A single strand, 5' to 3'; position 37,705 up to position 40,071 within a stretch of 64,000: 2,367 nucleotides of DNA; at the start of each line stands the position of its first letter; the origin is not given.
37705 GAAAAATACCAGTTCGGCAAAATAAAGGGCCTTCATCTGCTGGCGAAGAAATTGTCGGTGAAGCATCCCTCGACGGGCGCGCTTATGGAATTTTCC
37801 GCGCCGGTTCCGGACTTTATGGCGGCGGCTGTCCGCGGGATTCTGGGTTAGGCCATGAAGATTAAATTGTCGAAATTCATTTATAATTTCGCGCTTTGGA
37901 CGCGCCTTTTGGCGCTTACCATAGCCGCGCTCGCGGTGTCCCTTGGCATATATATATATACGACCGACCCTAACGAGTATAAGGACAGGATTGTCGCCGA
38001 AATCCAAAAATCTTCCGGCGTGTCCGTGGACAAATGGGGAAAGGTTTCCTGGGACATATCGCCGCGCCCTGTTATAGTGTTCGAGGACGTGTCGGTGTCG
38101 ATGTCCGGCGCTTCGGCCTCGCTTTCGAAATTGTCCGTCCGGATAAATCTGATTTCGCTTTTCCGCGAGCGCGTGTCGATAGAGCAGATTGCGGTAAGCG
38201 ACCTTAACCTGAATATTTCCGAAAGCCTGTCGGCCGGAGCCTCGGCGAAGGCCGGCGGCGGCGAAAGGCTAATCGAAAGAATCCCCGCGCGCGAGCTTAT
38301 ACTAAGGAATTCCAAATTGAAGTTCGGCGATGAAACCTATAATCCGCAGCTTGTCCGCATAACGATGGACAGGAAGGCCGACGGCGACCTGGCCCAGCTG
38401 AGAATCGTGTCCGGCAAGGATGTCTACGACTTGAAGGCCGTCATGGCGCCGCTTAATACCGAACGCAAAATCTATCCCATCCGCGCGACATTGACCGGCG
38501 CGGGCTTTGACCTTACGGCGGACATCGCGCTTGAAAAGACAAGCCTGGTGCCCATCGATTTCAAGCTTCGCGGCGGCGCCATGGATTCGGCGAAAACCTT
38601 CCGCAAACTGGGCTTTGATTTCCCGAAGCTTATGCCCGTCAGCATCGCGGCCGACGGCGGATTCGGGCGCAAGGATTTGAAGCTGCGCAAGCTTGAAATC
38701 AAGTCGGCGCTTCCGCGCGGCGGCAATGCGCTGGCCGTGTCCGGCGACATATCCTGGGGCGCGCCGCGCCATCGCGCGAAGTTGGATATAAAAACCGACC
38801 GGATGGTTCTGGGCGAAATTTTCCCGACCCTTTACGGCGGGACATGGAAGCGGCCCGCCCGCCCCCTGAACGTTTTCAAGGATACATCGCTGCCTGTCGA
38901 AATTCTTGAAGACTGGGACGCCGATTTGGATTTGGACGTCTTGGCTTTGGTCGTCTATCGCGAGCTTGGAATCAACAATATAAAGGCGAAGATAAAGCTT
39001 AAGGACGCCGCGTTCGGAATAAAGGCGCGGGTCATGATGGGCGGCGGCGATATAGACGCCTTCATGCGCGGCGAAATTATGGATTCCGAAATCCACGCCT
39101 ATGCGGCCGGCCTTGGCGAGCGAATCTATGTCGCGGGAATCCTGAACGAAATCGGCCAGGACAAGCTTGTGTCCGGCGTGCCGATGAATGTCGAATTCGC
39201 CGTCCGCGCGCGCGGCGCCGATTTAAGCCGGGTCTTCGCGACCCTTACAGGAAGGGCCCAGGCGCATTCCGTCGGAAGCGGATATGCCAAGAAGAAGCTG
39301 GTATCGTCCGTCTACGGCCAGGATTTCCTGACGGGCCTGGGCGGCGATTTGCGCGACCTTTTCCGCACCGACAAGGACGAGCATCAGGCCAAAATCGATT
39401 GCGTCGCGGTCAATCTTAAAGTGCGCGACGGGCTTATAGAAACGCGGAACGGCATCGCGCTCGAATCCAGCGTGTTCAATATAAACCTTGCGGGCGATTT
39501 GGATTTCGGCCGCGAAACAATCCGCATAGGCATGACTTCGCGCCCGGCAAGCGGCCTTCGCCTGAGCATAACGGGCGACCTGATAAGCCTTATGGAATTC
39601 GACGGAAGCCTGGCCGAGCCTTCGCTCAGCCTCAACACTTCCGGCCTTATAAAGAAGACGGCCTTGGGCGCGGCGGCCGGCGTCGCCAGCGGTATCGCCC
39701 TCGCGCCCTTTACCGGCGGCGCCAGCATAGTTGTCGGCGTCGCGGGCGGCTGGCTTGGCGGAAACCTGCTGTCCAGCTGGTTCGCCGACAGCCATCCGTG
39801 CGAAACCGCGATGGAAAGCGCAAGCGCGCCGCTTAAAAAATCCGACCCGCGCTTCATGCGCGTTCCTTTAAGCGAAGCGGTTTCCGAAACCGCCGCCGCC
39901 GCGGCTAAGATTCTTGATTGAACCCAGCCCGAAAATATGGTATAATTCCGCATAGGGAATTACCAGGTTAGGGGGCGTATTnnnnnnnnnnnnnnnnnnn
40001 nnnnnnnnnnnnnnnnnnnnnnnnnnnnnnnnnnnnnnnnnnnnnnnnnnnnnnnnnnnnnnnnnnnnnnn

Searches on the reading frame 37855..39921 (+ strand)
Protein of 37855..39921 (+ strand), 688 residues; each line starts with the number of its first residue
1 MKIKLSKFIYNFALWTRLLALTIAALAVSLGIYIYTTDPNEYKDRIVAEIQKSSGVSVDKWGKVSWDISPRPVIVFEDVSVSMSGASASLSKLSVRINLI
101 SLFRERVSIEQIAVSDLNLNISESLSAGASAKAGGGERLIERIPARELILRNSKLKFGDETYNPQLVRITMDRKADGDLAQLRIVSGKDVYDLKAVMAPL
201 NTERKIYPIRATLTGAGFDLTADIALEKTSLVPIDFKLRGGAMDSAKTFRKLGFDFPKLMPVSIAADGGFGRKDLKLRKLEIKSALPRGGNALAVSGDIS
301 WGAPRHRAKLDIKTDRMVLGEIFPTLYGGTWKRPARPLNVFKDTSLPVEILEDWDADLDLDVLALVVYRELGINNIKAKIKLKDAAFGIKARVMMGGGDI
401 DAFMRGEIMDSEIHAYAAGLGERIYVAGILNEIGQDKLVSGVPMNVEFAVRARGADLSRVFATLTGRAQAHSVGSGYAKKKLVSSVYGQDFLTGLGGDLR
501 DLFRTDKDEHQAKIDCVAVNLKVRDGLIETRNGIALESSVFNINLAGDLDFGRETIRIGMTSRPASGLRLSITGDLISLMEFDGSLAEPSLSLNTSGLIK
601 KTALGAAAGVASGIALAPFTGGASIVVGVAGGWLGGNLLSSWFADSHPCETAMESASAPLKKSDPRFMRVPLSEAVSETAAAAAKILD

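Call 94: search_protein_families(library=pfam, proteins=[window:37855-39921:+], max_evalue=0.0001)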
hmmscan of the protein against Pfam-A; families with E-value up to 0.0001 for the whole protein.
window:37855-39921:+ (688 aa): 2 families
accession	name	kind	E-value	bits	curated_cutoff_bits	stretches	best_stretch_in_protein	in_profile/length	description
PF13116.12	YhdP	-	4.8e-12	45.1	46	1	1-163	1-160/1224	YhdP protein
PF05170.20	AsmA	-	7.3e-08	32.1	29.8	1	23-120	15-116/607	AsmA family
